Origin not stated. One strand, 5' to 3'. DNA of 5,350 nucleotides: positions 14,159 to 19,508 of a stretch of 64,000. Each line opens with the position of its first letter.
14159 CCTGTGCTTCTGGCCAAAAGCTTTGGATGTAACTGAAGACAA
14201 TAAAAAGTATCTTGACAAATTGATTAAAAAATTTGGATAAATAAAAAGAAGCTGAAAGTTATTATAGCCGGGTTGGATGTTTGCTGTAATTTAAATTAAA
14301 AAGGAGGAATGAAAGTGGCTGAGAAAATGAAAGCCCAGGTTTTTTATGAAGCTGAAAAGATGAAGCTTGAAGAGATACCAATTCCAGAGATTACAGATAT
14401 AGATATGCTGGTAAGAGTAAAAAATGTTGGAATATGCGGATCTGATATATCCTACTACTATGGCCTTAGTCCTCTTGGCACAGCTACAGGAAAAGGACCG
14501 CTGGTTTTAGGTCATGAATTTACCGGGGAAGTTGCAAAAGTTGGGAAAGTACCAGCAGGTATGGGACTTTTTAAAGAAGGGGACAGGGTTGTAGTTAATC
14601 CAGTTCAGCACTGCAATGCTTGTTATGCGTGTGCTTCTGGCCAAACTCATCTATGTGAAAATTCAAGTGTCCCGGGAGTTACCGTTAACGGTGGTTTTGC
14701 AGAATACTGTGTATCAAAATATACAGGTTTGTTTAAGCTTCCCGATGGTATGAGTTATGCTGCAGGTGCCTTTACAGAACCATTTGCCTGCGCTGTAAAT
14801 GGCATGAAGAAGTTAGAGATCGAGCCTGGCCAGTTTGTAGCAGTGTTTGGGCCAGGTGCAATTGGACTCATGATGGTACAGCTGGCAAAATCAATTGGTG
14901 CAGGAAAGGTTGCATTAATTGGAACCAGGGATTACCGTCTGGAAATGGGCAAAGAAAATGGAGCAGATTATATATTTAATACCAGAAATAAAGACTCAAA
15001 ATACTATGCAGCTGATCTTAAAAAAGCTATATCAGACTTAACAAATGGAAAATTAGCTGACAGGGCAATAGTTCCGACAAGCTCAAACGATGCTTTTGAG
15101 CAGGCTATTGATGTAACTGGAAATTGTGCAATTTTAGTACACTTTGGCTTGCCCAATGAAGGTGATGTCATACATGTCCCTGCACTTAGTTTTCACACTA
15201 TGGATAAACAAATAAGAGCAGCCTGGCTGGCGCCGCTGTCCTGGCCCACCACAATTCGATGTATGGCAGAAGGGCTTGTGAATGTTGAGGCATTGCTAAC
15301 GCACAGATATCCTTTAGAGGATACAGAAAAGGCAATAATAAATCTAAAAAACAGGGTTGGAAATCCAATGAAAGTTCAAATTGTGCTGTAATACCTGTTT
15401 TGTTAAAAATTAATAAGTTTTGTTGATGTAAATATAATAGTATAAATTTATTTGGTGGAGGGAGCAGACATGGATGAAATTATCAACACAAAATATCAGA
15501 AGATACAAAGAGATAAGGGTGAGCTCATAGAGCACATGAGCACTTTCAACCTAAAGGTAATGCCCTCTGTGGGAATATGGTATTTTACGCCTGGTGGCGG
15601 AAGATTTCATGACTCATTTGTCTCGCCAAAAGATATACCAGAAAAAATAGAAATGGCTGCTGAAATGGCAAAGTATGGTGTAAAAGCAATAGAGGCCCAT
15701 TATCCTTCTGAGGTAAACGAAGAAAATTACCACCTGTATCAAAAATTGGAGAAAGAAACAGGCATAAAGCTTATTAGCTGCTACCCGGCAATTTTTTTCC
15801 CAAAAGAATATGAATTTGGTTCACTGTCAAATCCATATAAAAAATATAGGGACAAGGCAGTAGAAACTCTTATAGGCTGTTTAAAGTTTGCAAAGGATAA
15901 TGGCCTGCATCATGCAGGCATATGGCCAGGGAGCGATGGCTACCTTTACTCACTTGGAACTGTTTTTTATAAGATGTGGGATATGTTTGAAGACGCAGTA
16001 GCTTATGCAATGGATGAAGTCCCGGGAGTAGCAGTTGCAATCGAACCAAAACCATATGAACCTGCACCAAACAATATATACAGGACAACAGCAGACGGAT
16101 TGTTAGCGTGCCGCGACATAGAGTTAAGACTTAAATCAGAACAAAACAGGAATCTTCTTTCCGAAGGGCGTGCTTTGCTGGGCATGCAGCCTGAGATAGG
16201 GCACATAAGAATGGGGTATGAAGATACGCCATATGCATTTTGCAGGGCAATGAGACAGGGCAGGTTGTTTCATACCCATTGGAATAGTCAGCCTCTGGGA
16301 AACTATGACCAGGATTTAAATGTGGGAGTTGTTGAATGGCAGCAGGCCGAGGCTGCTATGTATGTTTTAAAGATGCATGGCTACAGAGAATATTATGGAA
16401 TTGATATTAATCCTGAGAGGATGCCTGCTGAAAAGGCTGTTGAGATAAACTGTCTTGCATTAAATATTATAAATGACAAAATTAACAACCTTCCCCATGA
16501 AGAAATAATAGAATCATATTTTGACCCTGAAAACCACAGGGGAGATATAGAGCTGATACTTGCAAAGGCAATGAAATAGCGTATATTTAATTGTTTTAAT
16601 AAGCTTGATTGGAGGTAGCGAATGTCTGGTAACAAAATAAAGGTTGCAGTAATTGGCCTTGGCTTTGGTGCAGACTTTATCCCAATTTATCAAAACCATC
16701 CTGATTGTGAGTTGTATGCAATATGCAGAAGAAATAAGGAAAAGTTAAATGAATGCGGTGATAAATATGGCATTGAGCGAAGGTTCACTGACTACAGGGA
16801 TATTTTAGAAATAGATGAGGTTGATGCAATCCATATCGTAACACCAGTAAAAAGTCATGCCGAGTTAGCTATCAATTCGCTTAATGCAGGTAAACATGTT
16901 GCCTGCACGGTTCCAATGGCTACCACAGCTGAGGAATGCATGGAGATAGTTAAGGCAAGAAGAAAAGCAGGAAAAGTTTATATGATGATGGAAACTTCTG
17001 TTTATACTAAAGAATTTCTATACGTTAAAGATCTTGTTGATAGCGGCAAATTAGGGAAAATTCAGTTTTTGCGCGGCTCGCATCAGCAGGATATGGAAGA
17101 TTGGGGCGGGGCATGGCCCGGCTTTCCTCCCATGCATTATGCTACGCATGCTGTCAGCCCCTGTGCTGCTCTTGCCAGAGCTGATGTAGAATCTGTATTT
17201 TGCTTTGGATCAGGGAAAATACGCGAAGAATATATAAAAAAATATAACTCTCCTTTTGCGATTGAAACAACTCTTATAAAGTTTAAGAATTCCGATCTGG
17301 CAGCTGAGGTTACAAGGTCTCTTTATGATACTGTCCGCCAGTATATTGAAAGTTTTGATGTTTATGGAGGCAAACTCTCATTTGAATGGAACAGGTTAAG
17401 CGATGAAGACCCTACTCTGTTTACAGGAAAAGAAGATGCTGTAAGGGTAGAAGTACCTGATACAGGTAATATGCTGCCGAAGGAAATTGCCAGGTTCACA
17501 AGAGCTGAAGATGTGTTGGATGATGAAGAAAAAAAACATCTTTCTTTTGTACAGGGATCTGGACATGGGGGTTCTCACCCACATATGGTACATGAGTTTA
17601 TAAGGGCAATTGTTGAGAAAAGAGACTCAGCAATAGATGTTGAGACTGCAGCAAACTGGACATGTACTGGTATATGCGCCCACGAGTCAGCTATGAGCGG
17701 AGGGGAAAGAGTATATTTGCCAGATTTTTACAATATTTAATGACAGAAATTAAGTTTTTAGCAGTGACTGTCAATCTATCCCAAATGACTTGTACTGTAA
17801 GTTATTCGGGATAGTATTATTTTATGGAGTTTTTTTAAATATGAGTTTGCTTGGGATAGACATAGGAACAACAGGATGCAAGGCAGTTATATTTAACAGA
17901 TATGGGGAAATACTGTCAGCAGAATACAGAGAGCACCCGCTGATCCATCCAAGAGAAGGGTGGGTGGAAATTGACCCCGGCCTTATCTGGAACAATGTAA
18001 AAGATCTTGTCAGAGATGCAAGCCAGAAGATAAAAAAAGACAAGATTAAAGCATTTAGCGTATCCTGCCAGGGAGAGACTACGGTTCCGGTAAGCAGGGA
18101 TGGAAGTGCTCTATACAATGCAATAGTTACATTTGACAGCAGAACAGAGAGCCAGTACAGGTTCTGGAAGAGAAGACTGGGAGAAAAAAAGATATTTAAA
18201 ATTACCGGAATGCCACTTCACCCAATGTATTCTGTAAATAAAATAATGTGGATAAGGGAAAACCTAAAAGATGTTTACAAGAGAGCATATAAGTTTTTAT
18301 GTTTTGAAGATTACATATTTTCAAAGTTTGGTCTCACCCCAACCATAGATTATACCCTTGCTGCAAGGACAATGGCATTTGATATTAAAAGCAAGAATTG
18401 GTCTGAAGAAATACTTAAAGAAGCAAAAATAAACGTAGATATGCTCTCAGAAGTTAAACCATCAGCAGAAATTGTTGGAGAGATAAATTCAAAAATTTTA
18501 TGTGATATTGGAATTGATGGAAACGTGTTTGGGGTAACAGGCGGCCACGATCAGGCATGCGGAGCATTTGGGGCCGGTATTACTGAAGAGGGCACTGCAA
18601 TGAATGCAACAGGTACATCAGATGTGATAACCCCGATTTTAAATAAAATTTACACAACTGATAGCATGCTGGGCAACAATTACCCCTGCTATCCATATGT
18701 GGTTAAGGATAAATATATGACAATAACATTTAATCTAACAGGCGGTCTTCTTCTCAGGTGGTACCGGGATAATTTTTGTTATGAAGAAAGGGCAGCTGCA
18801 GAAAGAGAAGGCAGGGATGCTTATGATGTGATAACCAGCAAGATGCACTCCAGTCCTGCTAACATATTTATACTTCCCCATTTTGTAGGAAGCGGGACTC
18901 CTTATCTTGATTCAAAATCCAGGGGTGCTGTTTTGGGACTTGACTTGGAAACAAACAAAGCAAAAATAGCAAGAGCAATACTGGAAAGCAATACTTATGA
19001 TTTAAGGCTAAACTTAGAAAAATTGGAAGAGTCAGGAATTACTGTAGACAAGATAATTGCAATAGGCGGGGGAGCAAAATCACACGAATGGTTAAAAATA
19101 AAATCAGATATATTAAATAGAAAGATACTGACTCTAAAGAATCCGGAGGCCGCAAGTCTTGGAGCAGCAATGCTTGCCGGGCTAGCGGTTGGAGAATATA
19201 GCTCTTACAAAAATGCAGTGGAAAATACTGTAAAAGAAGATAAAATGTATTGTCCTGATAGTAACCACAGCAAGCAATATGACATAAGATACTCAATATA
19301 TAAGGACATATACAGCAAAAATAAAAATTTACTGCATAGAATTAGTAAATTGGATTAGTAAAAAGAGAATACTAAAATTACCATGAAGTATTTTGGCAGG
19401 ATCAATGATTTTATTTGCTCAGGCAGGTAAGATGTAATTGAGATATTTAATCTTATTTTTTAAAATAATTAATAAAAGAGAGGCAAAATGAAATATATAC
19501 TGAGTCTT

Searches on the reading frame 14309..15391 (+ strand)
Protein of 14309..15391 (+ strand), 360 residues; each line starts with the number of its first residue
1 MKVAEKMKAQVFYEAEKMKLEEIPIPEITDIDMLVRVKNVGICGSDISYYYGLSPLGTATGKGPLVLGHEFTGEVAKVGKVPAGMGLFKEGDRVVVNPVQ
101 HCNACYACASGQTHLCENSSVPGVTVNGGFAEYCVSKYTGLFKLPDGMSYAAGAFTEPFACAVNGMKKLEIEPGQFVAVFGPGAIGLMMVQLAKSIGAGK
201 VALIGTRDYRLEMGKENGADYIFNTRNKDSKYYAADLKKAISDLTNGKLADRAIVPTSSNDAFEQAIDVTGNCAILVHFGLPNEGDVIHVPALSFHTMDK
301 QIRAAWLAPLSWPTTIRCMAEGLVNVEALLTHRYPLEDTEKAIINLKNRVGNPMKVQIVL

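Call 9: search_protein_families(library=ncbifam, proteins=[window:14309-15391:+], max_evalue=0.00001)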
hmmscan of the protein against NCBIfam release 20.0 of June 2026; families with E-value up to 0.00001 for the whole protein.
window:14309-15391:+ (360 aa): 21 families
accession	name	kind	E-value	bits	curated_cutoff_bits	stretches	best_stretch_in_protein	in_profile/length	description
NF041097.1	keto_inos_dh_IolM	equivalog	8.5e-60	202.4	450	1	7-350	29-381/389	scyllo-inosose 3-dehydrogenase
TIGR00692.1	tdh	equivalog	5.6e-52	176.9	458.35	1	16-354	9-334/340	L-threonine 3-dehydrogenase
NF003808.0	PRK05396.1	equivalog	3.5e-49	167.5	380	1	15-347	10-329/341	L-threonine 3-dehydrogenase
NF007489.0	PRK10083.1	equivalog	6e-46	157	376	1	7-344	1-321/339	Zn-dependent oxidoreductase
NF007642.0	PRK10309.1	equivalog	9.7e-40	136.8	550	1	7-360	1-344/347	galactitol-1-phosphate 5-dehydrogenase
NF006940.0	PRK09422.1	equivalog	5.4e-38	130.8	344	1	7-294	1-274/338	alcohol dehydrogenase AdhP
NF007375.0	PRK09880.1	equivalog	1.6e-36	125.8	469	1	18-359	16-342/344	L-idonate 5-dehydrogenase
TIGR03989.1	Rxyl_3153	subfamily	3.5e-32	112.1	440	2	121-344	132-356/370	NDMA-dependent alcohol dehydrogenase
TIGR03201.1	dearomat_had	equivalog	4e-32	111.7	338.65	1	17-338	10-328/349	6-hydroxycyclohex-1-ene-1-carbonyl-CoA dehydrogenase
NF010344.0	PRK13771.1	subfamily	1.2e-29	103.3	349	1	7-226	1-214/334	putative alcohol dehydrogenase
TIGR03451.1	mycoS_dep_FDH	equivalog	1.4e-29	103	512.9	2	168-347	171-347/358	S-(hydroxymethyl)mycothiol dehydrogenase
NF041172.1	AcrlCoa_red_Thmprot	equivalog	2.6e-25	89.1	500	1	7-208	1-197/334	acryloyl-CoA reductase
NF047908.1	AldhRedAhr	equivalog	1.5e-23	83.3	470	1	16-230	14-222/335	NADPH-dependent aldehyde reductase Ahr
TIGR03366.1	HpnZ_proposed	hypoth_equivalog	1.2e-21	77.3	328.1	1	28-277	3-250/315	putative phosphonate catabolism associated alcohol dehydrogenase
TIGR02818.1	adh_III_F_hyde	equivalog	1.3e-21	77.1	543.95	2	6-118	1-107/368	S-(hydroxymethyl)glutathione dehydrogenase/class III alcohol dehydrogenase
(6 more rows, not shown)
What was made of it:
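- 14309..15391 (+): Zn-dependent dehydrogenase of the polyol (sorbitol/iditol/xylitol/arabinitol) dehydrogenase type. It is the most constant partner of the target. IolM model 202 bits against a 450 cutoff (call 9).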

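Call 10: search_protein_families(library=pfam, proteins=[window:14309-15391:+], max_evalue=0.00001)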
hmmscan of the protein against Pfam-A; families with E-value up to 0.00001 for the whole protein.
window:14309-15391:+ (360 aa): 2 families
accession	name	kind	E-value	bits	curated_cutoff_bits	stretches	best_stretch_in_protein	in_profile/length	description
PF08240.17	ADH_N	-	3.1e-26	92.1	23.5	1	32-146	4-104/104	Alcohol dehydrogenase GroES-like domain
PF00107.32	ADH_zinc_N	-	2.6e-18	66.7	31.8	1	184-320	1-128/129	Zinc-binding dehydrogenase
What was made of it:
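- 14309..15391 (+): Pfam ADH_N plus ADH_zinc_N (call 10).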

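Call 40: search_solved_structures(query=window:14309-15388:+, max_evalue=1e-20)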
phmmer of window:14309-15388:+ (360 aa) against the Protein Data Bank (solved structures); distinct sequences matched with E-value up to 1e-20: 46.
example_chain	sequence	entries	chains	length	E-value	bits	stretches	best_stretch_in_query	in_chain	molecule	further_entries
1e3j_A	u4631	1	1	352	2.4e-42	148.6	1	9-358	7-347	NADP(H)-DEPENDENT KETOSE REDUCTASE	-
3qe3_A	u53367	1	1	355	2.1e-38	135.6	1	11-351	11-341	Sorbitol dehydrogenase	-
1pl6_A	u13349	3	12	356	7.2e-37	130.6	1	16-351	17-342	Sorbitol dehydrogenase | human sorbitol dehydrogenase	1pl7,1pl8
4ilk_A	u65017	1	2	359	7.9e-37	130.5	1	15-343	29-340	Starvation sensing protein rspB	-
2d8a_A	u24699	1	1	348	1.6e-35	126.2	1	7-346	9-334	Probable L-threonine 3-dehydrogenase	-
2dfv_A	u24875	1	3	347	1.6e-35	126.1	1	7-346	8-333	Probable L-threonine 3-dehydrogenase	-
4oh1_A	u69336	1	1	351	1.5e-34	123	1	20-231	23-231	L-iditol 2-dehydrogenase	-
1rjw_A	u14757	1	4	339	3.6e-34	121.7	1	9-284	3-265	Alcohol dehydrogenase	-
3pii_A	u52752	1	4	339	7e-34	120.8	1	9-284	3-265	Alcohol dehydrogenase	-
2eer_A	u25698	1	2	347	9.9e-33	117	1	16-349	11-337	NAD-dependent alcohol dehydrogenase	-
7y9p_A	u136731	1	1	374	3e-32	115.4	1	15-230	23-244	Xylitol dehydrogenase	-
5vm2_A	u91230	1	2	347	5.6e-32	114.5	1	20-346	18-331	Alcohol dehydrogenase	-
5kia_A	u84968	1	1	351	7.9e-32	114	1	18-344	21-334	L-threonine 3-dehydrogenase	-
4ej6_A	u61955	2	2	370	3.6e-31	111.9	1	8-345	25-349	Putative zinc-binding dehydrogenase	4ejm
3gfb_A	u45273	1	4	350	8.3e-31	110.7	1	5-340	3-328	L-threonine 3-dehydrogenase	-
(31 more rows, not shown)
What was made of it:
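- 14309..15391 (+): PDB ketose reductase 2.4e-42 and sorbitol DH 2e-38 (call 40).
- The Zn-ADH's best solved relatives are polyol 2-dehydrogenases and ketose reductases (call 40).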

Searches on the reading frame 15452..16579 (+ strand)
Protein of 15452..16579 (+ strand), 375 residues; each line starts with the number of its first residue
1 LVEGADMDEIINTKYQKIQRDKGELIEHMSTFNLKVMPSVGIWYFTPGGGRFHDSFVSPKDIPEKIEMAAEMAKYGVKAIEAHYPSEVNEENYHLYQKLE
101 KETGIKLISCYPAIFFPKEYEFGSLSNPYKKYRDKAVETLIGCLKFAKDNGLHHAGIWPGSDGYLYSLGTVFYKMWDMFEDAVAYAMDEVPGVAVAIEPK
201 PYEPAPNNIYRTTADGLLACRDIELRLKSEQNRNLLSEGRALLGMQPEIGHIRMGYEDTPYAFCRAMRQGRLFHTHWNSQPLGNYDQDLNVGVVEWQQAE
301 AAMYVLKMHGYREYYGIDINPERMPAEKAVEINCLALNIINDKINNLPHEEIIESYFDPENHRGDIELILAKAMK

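Call 9: search_protein_families(library=ncbifam, proteins=[window:15452-16579:+], max_evalue=0.00001)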
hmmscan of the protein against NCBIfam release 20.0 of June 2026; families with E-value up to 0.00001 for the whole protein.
window:15452-16579:+ (375 aa): 2 families
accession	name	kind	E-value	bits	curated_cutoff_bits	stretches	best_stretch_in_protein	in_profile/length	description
TIGR02631.1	xylA_Arthro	equivalog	1.8e-17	63.4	447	1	64-327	36-294/382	xylose isomerase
TIGR02635.1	RhaI_grampos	equivalog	8.2e-13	48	531.35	1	42-205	17-183/378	L-rhamnose isomerase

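Call 10: search_protein_families(library=pfam, proteins=[window:15452-16579:+], max_evalue=0.00001)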
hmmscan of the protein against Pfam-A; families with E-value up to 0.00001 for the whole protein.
window:15452-16579:+ (375 aa): 1 family
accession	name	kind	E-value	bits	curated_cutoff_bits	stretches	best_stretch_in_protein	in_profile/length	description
PF01261.30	AP_endonuc_2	-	2.8e-11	44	31.1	1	70-329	2-238/249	Xylose isomerase-like TIM barrel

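Call 17: search_solved_structures(query=window:15452-16576:+, max_evalue=0.001, show_alignments=0)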
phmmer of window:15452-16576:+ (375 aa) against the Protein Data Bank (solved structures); distinct sequences matched with E-value up to 0.001: 40.
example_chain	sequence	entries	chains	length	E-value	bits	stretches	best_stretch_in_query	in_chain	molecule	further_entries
1bxb_A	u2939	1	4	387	1.4e-16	64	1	48-325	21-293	XYLOSE ISOMERASE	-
3ktc_A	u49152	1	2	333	6.1e-16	61.8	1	30-337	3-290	Xylose isomerase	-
1bxc_A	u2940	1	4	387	1.7e-12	50.5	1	84-327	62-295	XYLOSE ISOMERASE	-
7dmm_A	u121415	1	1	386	1.4e-11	47.5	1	41-323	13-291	Xylose isomerase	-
1gw9_A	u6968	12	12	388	1.4e-11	47.4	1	41-323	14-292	XYLOSE ISOMERASE | D-XYLOSE ISOMERASE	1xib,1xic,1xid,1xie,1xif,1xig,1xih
3gnx_A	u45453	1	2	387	1.4e-11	47.4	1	41-323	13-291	Xylose isomerase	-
1dxi_A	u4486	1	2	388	1.4e-11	47.4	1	41-324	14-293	D-XYLOSE ISOMERASE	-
5avh_A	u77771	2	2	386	2.4e-11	46.7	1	41-324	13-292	Xylose isomerase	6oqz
8wdg_A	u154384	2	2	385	2.4e-11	46.7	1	47-324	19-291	Xylose isomerase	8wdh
5y4j_A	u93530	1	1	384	2.4e-11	46.7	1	47-323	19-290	Xylose isomerase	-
1mnz_A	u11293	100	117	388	2.4e-11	46.7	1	41-324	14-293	Xylose isomerase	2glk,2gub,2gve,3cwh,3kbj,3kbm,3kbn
1o1h_A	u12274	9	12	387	2.4e-11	46.7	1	41-324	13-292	Xylose isomerase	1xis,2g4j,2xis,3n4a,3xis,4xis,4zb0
1oad_A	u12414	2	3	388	2.4e-11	46.7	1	41-324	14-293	XYLOSE ISOMERASE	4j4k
6xia_A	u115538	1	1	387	3e-11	46.4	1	41-324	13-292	D-XYLOSE ISOMERASE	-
7bjz_A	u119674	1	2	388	4.7e-11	45.7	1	41-324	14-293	Xylose isomerase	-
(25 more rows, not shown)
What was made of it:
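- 15452..16579 (+): TIM barrel D (375 aa), a distant relative of xylose isomerase and rhamnose isomerase. Calls 9, 10, 17.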

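Call 37: search_protein_families(library=ncbifam, proteins=[window:15452-16579:+], max_evalue=5)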
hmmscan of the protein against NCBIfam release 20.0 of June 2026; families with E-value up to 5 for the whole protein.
window:15452-16579:+ (375 aa): 7 families
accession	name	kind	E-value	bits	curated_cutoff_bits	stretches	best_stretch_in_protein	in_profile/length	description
TIGR02631.1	xylA_Arthro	equivalog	1.8e-17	63.4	447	1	64-327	36-294/382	xylose isomerase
TIGR02635.1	RhaI_grampos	equivalog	8.2e-13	48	531.35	1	42-205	17-183/378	L-rhamnose isomerase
NF003998.0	PRK05474.1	subfamily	0.00077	18.4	459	1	96-206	126-240/439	xylose isomerase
TIGR02629.1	L_rham_iso_rhiz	equivalog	0.0041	16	646.75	1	43-205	48-217/412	L-rhamnose catabolism isomerase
NF040884.1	acetylneur_anom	equivalog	0.012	15.5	160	1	70-119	79-128/155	N-acetylneuraminate anomerase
TIGR02630.1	xylose_isom_A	equivalog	0.019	13.9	533.25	1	96-206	124-238/435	xylose isomerase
NF007360.0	PRK09856.1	equivalog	0.06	12.9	305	1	130-217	82-165/276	fructoselysine 3-epimerase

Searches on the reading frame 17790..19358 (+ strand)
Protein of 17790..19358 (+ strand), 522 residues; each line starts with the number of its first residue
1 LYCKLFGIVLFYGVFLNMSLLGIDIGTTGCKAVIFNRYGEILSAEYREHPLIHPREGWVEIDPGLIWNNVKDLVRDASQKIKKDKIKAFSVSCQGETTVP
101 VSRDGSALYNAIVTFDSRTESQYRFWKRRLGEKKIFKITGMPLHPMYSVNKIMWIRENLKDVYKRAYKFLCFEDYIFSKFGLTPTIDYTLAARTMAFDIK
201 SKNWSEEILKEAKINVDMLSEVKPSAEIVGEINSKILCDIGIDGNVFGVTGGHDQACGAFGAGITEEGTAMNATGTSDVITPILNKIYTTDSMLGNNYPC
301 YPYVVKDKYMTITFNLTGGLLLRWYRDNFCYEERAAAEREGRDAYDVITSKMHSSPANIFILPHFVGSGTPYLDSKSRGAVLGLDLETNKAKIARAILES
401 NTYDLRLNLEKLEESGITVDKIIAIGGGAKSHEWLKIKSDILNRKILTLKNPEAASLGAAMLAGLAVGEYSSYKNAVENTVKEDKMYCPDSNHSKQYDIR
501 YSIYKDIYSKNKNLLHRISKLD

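Call 9: search_protein_families(library=ncbifam, proteins=[window:17790-19358:+], max_evalue=0.00001)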
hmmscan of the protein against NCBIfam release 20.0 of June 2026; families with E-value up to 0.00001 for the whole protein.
window:17790-19358:+ (522 aa): 12 families
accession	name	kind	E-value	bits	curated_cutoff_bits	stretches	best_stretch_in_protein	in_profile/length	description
TIGR01312.1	XylB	equivalog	2.4e-94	316.6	380.25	1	21-508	1-480/481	xylulokinase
NF000756.0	PRK00047.1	subfamily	5e-74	249.4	498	1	21-498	8-482/502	glycerol kinase GlpK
TIGR01314.1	gntK_FGGY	equivalog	4.1e-73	246.6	648.55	1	20-506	2-488/505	gluconokinase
TIGR01311.1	glycerol_kin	equivalog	1.1e-69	235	590.35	1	21-496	4-479/496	glycerol kinase GlpK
NF008187.0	PRK10939.1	equivalog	2.5e-63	214.5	528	1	19-516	5-508/521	autoinducer-2 kinase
NF011601.0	PRK15027.1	equivalog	2.7e-49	167.9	912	1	21-514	3-482/484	xylulokinase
TIGR02628.1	fuculo_kin_coli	equivalog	2.2e-41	142.3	470.9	1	23-485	6-460/465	L-fuculokinase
NF003154.0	PRK04123.1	equivalog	5.6e-34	117.8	428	1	21-510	7-536/554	ribulokinase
TIGR01315.1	5C_CHO_kinase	subfamily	5.4e-32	111.2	408.7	2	357-513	379-539/541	FGGY family pentulose kinase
TIGR01234.1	L-ribulokinase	equivalog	7.7e-23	81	583.25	1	218-509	234-528/536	ribulokinase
TIGR02627.1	rhamnulo_kin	equivalog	1.3e-14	53.7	527.95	1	94-473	76-441/454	rhamnulokinase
NF007925.0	PRK10640.1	equivalog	4.1e-13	48.6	639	1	73-481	59-458/489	rhamnulokinase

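Call 10: search_protein_families(library=pfam, proteins=[window:17790-19358:+], max_evalue=0.00001)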
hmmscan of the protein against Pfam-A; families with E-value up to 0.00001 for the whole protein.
window:17790-19358:+ (522 aa): 3 families
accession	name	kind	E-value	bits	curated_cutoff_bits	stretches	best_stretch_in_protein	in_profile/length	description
PF00370.27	FGGY_N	-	1.4e-62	211.9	28.8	1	20-261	2-245/245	FGGY family of carbohydrate kinases, N-terminal domain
PF02782.22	FGGY_C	-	1.4e-31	110.3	27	1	273-466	4-197/198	FGGY family of carbohydrate kinases, C-terminal domain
PF01869.26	BcrAD_BadFG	-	3.2e-06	27.3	31.5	0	21-186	1-30/271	BadF/BadG/BcrA/BcrD ATPase family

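Call 66: search_solved_structures(query=window:17790-19355:+, max_evalue=1e-20)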
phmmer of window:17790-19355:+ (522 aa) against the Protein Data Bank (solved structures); distinct sequences matched with E-value up to 1e-20: 34.
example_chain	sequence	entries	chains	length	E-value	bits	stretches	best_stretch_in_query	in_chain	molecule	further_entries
3g25_A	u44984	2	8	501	9.3e-55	189.1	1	19-490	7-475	Glycerol kinase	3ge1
3gbt_A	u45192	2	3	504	3e-54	187.5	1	20-507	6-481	Gluconate kinase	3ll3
6k78_A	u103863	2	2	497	7.9e-54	186.1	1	20-492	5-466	Glycerol kinase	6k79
2zf5_O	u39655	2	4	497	1e-53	185.7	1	20-492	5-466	Glycerol kinase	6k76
6k78_B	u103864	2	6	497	2e-53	184.7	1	20-492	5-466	Glycerol kinase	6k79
3ezw_A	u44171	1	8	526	9.2e-52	179.3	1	20-490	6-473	Glycerol kinase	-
1bo5_O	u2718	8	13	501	9.4e-52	179.2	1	20-490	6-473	PROTEIN (GLYCEROL KINASE) | GLYCEROL KINASE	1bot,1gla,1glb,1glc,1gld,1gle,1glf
1bu6_O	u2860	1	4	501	1.4e-51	178.6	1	20-490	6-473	PROTEIN (GLYCEROL KINASE)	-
1bwf_Y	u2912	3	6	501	2.4e-51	177.9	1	20-490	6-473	GLYCEROL KINASE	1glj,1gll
2d4w_A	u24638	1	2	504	1.8e-50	175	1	20-502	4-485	glycerol kinase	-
3d7e_O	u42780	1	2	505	4.8e-50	173.6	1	20-505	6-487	Glycerol kinase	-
3flc_O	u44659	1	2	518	8.8e-50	172.7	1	20-505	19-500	Glycerol kinase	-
3h3n_X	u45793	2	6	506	9.6e-50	172.6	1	20-505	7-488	Glycerol kinase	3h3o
1r59_O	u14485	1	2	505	1e-49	172.5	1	20-505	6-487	Glycerol kinase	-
3h45_X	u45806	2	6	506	1.1e-49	172.4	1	20-505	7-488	Glycerol kinase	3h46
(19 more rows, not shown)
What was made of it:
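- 17790..19358 (+): FGGY-family sugar kinase of unresolved specificity. Calls 9, 10, 66.
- FGGY1 resembles gluconate kinase about as much as any other kinase (calls 9, 66).
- Tried and rejected: PDB hits are spread evenly over glycerol, gluconate and xylulose kinases (call 66).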
